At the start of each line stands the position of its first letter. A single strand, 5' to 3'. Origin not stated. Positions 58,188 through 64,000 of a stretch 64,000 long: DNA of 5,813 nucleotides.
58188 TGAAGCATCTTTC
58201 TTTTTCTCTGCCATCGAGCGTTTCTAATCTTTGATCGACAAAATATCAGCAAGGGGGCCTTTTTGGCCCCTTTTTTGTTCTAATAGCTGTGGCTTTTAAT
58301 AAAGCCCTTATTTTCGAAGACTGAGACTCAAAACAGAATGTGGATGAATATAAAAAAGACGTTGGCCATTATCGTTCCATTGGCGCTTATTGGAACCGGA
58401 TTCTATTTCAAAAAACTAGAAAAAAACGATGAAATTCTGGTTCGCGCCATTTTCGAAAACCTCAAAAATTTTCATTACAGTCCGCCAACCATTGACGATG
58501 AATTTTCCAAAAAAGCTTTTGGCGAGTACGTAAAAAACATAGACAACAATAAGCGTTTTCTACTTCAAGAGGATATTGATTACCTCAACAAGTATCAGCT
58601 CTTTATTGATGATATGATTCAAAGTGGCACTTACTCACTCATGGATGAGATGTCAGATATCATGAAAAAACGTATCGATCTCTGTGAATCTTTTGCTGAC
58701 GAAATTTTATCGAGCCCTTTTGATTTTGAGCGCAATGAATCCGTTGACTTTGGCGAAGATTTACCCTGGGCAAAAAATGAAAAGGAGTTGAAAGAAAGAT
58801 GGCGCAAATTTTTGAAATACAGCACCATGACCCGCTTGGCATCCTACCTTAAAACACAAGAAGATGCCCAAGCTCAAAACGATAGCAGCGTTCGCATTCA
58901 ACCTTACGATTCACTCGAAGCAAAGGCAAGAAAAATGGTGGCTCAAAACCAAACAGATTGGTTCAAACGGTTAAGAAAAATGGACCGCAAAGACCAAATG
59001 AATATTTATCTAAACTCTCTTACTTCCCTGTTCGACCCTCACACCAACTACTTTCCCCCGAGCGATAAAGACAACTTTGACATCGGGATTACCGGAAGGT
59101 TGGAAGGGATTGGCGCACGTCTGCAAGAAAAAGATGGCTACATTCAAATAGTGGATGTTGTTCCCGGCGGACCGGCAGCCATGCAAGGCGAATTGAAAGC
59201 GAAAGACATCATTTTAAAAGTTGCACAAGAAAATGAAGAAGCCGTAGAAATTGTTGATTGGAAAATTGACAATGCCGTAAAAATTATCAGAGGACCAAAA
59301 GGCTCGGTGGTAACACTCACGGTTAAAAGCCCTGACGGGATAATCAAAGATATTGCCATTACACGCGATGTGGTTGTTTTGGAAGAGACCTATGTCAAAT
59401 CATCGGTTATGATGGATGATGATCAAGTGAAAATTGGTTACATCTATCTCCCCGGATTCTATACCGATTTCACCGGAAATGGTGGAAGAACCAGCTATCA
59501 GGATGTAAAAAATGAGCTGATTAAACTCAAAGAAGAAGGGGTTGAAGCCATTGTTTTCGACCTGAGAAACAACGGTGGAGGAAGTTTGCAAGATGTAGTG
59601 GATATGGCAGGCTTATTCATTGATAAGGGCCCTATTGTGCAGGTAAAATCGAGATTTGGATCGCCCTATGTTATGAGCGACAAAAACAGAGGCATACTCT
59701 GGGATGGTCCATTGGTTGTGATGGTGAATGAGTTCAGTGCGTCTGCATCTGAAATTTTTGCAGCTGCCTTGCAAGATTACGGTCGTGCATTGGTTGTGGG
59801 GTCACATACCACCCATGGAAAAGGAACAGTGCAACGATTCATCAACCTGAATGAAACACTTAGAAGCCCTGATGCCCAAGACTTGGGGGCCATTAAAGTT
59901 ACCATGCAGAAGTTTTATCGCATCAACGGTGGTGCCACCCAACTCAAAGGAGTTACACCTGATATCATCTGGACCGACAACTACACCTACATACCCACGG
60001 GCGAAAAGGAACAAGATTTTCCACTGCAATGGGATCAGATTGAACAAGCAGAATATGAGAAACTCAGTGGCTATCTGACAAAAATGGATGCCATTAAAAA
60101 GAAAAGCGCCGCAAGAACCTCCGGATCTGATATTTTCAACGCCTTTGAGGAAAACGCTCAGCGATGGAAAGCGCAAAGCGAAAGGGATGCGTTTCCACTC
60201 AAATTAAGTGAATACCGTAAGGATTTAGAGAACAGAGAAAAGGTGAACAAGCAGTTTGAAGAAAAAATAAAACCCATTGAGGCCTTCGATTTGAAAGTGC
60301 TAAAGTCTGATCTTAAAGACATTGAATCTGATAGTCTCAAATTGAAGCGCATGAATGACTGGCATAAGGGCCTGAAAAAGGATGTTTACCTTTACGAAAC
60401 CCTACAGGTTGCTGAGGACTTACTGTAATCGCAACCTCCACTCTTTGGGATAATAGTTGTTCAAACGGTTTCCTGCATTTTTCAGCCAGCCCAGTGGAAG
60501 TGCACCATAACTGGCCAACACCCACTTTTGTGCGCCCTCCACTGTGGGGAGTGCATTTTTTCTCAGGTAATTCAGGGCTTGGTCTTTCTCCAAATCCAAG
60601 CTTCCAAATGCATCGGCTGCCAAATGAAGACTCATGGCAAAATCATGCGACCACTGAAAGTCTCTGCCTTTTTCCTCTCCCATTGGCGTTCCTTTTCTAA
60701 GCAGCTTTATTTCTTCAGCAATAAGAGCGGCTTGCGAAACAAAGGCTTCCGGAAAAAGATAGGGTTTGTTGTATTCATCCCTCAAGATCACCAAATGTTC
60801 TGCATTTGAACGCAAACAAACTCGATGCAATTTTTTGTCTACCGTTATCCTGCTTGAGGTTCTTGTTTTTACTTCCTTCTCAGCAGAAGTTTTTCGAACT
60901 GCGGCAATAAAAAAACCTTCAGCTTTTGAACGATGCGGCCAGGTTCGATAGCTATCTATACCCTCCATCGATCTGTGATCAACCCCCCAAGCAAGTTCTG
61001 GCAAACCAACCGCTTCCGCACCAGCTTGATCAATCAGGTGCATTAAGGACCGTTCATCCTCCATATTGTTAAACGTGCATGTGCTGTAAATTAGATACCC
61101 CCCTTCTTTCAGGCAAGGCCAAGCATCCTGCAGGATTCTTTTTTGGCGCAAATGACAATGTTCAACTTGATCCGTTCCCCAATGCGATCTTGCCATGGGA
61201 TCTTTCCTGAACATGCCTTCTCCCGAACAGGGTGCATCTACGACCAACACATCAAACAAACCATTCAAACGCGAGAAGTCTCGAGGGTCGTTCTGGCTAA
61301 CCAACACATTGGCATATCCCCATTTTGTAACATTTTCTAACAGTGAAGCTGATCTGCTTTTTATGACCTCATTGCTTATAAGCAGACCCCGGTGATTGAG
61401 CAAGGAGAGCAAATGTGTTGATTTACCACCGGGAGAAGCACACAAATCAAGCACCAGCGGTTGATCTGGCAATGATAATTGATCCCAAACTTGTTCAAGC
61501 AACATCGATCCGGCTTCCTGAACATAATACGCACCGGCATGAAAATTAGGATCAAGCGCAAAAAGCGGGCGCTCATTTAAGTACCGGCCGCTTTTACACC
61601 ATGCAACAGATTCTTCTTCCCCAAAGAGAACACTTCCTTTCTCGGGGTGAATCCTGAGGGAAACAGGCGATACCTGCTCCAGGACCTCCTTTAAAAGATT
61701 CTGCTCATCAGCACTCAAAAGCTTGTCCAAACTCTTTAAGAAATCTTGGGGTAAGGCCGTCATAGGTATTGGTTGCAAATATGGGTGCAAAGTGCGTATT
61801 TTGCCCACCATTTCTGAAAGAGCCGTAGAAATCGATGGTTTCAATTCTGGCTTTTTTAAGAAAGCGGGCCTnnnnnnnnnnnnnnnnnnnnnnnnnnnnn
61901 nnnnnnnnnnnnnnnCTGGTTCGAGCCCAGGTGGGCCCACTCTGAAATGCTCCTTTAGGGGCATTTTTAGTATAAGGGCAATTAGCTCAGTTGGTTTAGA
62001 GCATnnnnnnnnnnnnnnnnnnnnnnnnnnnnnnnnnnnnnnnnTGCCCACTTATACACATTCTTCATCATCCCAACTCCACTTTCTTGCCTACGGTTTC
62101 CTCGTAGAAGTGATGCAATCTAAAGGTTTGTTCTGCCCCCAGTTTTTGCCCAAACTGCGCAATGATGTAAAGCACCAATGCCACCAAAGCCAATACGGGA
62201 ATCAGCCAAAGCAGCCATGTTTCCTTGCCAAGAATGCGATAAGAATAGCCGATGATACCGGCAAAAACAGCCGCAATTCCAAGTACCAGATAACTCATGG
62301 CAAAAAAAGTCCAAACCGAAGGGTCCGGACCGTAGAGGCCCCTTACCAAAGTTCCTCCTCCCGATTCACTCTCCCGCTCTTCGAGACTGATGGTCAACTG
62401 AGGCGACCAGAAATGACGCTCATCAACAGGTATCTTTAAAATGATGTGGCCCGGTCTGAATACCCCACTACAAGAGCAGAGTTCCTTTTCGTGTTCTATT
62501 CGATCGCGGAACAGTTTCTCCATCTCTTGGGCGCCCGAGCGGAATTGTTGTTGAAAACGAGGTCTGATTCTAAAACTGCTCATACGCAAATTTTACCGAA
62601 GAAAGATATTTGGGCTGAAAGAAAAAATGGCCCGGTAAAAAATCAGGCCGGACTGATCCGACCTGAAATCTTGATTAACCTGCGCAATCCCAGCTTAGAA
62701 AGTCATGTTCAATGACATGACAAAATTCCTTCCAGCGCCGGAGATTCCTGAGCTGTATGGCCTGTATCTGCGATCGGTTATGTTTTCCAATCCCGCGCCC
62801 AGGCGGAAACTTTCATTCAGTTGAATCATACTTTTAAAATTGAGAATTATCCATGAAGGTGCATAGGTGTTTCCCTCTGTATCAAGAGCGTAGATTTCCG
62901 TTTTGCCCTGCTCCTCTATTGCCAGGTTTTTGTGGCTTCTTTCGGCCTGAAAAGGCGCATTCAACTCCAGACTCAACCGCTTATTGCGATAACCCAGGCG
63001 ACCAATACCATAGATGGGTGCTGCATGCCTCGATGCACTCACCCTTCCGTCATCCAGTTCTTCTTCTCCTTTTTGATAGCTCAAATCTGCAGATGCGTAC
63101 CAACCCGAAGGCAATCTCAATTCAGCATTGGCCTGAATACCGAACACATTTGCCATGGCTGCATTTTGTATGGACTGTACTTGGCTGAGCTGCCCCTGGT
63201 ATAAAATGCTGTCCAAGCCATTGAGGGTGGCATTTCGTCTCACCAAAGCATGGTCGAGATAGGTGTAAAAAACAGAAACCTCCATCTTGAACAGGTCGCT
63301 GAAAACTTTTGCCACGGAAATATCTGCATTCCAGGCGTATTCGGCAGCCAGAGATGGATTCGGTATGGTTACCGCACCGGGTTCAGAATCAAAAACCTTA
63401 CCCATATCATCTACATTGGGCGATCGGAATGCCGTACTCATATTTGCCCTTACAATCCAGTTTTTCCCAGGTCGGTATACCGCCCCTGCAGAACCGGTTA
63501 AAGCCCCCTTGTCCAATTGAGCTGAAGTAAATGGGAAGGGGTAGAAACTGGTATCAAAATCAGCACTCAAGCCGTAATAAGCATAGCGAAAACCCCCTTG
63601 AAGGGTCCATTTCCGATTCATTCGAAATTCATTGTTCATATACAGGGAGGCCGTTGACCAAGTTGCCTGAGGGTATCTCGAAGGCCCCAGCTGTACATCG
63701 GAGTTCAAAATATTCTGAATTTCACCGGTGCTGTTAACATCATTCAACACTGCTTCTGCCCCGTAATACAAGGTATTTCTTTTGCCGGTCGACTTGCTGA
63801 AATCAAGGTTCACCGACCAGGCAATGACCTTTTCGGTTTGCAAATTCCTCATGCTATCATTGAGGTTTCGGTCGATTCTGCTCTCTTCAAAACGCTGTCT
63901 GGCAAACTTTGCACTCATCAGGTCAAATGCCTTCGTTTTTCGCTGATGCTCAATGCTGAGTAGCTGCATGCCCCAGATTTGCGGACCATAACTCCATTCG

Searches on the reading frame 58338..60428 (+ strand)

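Call 48: search_protein_families(library=ncbifam, proteins=[window:58338-60428:+], max_evalue=0.00001)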
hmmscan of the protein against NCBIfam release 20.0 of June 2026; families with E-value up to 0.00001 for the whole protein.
window:58338-60428:+ (696 aa): 11 families
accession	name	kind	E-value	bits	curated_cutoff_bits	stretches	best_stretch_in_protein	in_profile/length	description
NF008388.1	PRK11186.1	exception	5.3e-140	467.9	825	1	27-695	37-661/663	carboxy terminal-processing peptidase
NF051464.1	tail_spec_CT441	exception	5.4e-101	339.3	700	1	28-645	17-608/645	tail-specific protease Tsp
TIGR00225.1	prc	subfamily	3.4e-86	289.3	218.6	1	215-566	9-335/335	C-terminal processing peptidase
NF052377.1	lmo1851_S41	exception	9.3e-52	176.2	725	1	228-560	79-383/468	lmo1851 family serine protease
NF045589.1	Cterm_S41_CtpB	exception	2e-51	174.9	633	1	204-544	59-379/416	carboxyl-terminal processing protease CtpB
TIGR03900.1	prc_long_Delta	hypoth_equivalog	2.2e-50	171.6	660.95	1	216-595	100-447/973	MXAN_5808 family serine peptidase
NF045588.1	Cterm_S41_CtpA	exception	1.6e-49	168.9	625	1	216-506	71-346/401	carboxyl-terminal processing protease CtpA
NF045590.1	Cterm_S41_CtpC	exception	8.3e-49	166.5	665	1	219-545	79-378/418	carboxyl-terminal processing protease CtpC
NF045591.1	Cterm_S41_CtpZ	exception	1.5e-41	142.5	525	1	226-553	81-382/403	carboxyl-terminal processing protease CtpZ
NF033424.1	chlamy_CPAF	equivalog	1.7e-13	50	250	1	455-544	455-537/564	protease-like activity factor CPAF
NF058627.1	S41_Gfo1087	equivalog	1.9e-10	40.3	455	1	339-425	199-275/489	GFO_1087 family putative carboxy terminal peptidase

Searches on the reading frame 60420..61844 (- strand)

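Call 53: search_protein_families(library=pfam, proteins=[window:60420-61844:-], max_evalue=0.0001)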
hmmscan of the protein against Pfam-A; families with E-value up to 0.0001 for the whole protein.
window:60420-61844:- (474 aa): 3 families
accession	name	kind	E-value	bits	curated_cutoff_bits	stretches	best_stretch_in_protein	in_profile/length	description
PF01189.24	Methyltr_RsmB-F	-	1.2e-40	139.8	27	1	125-316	6-198/199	16S rRNA methyltransferase RsmB/F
PF17125.10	Methyltr_RsmF_N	-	6.8e-16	58.9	34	1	31-111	1-86/86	N-terminal domain of 16S rRNA methyltransferase RsmF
PF13636.12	Methyltranf_PUA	-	4e-15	56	27.6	1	423-471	1-49/49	RNA-binding PUA-like domain of methyltransferase RsmF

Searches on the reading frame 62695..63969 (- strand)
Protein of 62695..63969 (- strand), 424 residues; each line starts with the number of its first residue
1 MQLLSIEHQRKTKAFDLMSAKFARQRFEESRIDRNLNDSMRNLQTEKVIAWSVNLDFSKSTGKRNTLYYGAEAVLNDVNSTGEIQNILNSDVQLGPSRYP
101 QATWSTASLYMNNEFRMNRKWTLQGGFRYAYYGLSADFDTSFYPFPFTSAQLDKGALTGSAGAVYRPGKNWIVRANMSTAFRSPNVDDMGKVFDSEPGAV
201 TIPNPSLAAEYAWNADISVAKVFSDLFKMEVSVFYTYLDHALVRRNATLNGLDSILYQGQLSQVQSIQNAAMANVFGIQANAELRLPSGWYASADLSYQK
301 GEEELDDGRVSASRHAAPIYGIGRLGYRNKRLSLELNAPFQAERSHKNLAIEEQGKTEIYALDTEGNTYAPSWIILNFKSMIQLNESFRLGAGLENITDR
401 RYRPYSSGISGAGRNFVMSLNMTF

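Call 53: search_protein_families(library=pfam, proteins=[window:62695-63969:-], max_evalue=0.0001)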
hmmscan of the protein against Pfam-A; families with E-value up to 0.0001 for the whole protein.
window:62695-63969:- (424 aa): 2 families
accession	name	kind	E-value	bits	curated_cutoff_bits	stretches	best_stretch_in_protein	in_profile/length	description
PF00593.30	TonB_dep_Rec_b-barrel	-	2.3e-31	110.6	27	1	44-397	114-436/436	TonB dependent receptor-like, beta-barrel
PF14905.12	OMP_b-brl_3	-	2e-12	47.4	27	1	24-344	29-338/408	Outer membrane protein beta-barrel family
